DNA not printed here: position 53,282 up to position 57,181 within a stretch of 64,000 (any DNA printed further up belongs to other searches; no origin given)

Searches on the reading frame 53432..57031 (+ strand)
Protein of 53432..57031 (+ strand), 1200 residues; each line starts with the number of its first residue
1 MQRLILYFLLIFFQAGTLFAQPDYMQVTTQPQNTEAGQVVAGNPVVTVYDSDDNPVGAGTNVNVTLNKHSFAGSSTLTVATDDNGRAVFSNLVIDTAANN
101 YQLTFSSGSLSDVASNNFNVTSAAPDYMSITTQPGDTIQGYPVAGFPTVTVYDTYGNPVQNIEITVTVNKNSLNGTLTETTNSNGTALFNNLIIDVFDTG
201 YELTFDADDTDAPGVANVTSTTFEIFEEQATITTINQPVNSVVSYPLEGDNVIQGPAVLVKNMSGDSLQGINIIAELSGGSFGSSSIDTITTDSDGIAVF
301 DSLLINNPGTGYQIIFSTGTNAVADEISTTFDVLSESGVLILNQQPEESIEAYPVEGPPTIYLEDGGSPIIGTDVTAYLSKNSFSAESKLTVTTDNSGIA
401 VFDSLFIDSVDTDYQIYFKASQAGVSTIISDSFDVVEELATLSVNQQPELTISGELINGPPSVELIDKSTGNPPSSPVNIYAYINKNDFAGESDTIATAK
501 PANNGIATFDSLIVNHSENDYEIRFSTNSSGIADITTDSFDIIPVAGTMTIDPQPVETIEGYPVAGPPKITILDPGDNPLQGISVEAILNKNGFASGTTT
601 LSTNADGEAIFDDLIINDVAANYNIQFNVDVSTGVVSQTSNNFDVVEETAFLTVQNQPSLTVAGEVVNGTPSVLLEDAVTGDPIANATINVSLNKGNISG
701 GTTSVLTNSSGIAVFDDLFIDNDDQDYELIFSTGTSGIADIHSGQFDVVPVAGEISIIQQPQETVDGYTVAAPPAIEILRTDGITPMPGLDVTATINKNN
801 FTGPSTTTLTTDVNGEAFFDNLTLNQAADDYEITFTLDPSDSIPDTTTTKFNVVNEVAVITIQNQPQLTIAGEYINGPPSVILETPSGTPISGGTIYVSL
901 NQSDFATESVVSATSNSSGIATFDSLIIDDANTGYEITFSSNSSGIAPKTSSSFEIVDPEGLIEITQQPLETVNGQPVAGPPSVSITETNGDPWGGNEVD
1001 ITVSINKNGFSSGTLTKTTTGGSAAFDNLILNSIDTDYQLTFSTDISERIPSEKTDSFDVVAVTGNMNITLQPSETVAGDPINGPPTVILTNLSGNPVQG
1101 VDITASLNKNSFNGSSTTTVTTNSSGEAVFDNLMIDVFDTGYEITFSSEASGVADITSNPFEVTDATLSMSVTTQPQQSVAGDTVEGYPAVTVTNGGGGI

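Call 45: search_protein_families(library=pfam, proteins=[window:53432-57031:+], max_evalue=0.01)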
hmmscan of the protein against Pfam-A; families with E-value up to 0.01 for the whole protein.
window:53432-57031:+ (1200 aa): 7 families
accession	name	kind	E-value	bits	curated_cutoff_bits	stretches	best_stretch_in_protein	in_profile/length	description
PF13620.12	CarboxypepD_reg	-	4.6e-19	69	32.3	0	47-131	5-80/82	Carboxypeptidase regulatory-like domain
PF02369.22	Big_1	-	1.3e-12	48.1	34.9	1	148-189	22-64/93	Bacterial Ig-like domain (group 1)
PF17789.7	MG4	-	7.2e-12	45.8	24.7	0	148-213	19-81/95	Macroglobulin domain MG4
PF20598.4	DUF6795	-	1.9e-11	44.6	27.4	0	1093-1132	7-45/103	Domain of unknown function (DUF6795)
PF00576.27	Transthyretin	-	4.4e-11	43.8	25.3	0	1087-1149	3-66/109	HIUase/Transthyretin family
PF17210.9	SdrD_B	-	1.7e-09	38.3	29.7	0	1096-1154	22-80/112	SdrD B-like domain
PF17802.7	SpaA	-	6.1e-09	36.4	23.1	0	795-865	22-90/91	Prealbumin-like fold domain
